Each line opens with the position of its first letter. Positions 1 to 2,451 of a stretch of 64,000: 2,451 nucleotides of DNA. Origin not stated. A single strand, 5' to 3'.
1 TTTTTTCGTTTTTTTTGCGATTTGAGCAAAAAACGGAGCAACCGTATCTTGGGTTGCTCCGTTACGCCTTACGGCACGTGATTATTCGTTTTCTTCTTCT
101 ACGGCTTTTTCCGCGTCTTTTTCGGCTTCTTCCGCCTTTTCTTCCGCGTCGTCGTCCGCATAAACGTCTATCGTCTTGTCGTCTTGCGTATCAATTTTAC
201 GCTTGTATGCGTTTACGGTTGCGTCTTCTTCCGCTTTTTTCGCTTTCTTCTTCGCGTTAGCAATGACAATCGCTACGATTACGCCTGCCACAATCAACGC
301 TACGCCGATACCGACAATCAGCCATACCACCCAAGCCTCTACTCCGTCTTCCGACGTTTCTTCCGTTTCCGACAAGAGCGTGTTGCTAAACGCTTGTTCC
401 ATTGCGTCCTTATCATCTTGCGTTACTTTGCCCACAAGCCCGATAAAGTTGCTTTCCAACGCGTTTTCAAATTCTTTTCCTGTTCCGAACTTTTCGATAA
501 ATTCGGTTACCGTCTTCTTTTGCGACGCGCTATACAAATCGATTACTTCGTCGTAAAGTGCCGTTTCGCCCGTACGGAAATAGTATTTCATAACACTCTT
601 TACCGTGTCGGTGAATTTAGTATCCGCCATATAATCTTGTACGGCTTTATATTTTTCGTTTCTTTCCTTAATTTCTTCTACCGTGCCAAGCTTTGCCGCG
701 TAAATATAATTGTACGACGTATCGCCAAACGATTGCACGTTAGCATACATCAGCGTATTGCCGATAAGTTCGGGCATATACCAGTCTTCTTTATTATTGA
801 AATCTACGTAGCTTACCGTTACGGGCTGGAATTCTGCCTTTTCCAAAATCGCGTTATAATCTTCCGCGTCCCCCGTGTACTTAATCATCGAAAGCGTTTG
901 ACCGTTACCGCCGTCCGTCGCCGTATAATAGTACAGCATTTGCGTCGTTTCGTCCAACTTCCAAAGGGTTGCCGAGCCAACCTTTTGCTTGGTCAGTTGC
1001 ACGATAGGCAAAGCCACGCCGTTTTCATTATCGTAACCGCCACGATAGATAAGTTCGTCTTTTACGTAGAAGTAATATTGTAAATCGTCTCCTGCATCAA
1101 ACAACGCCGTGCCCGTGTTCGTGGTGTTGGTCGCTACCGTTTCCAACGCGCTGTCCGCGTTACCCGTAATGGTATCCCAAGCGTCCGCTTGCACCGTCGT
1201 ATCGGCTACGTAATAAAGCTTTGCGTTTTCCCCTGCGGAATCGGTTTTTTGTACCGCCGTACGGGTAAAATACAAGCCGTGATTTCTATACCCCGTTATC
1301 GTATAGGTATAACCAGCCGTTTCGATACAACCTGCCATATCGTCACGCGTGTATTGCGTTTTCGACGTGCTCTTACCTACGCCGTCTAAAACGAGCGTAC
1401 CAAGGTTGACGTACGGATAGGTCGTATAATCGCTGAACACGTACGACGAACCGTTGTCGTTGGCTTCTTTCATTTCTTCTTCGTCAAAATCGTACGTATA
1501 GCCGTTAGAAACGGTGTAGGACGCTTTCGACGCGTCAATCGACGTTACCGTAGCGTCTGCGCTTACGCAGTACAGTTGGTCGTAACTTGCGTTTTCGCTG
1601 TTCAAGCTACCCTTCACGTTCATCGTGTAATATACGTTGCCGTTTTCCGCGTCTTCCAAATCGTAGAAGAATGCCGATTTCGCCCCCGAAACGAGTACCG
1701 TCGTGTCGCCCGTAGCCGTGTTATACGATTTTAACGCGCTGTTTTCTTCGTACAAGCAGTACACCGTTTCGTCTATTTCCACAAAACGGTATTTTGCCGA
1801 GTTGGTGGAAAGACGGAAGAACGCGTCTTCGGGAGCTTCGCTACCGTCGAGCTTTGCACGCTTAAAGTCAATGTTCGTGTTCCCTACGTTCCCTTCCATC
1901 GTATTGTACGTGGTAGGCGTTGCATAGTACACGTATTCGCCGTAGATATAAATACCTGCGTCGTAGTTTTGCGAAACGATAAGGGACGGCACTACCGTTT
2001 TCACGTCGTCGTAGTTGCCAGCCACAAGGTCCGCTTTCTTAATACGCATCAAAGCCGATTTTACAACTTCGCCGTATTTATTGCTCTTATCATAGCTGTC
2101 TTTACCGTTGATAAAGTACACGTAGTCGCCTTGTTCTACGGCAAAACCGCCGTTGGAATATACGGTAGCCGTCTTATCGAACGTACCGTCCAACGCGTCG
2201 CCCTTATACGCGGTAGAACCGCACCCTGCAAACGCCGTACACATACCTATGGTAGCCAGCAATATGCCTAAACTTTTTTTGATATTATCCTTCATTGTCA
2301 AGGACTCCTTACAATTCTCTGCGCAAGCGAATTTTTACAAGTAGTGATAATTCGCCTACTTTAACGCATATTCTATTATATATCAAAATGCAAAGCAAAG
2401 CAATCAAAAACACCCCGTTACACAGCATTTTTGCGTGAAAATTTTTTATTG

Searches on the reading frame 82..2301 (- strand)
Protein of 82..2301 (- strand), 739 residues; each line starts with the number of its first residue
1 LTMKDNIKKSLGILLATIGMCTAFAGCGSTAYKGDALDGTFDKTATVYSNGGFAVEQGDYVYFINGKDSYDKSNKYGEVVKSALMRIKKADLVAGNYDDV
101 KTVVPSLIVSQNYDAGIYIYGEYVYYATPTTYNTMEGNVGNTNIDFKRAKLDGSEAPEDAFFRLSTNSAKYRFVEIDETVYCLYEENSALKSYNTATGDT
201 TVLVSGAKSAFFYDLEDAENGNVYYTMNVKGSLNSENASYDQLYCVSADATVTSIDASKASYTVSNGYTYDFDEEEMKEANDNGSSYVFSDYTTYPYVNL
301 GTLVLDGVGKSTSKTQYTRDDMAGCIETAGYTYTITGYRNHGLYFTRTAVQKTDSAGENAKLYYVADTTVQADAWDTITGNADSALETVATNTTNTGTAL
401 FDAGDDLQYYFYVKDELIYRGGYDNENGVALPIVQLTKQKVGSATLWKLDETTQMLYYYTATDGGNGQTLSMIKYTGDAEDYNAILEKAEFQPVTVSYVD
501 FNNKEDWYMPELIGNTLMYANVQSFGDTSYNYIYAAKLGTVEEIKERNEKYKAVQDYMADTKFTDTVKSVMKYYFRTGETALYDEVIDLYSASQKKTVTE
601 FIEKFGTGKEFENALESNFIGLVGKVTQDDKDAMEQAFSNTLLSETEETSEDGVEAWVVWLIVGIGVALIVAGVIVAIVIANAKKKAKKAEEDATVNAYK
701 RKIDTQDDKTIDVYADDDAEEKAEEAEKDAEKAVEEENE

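Call 11: search_protein_families(library=pfam, proteins=[window:82-2301:-])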
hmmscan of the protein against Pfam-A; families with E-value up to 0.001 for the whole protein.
window:82-2301:- (739 aa): 0 families

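Call 22: find_encoding_contigs(protein=window:82-2295:-, flank=10000, max_places=2)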
Protein window:82-2295:- (737 aa): 5 contigs read that carry it; 2 places shown.
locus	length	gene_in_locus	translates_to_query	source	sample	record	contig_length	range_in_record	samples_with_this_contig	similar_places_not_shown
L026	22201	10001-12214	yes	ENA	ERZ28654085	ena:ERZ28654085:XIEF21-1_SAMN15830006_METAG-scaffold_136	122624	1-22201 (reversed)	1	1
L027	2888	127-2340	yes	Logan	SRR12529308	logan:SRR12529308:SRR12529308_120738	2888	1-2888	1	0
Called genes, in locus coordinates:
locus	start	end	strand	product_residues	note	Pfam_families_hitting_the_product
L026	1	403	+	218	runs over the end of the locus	PF03193:RsgA_GTPase (faint), PF01926:MMR_HSR1, PF02421:FeoB_N (weak), PF00009:GTP_EFTU (weak)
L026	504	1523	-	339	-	PF00044:Gp_dh_N, PF02800:Gp_dh_C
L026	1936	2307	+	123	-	PF04480:DUF559, PF18741:MTES_1575 (weak)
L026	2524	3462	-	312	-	PF01116:F_bP_aldolase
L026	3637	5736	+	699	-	PF00004:AAA, PF17866:AAA_lid_6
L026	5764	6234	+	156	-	PF10722:YbjN (faint)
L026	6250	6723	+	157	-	PF10722:YbjN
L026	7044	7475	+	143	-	PF00572:Ribosomal_L13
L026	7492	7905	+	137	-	PF00380:Ribosomal_S9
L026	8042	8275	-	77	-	-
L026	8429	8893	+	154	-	PF06908:YpsA (weak)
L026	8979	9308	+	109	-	-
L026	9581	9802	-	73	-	-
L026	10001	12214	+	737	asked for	-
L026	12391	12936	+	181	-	-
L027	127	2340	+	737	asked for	-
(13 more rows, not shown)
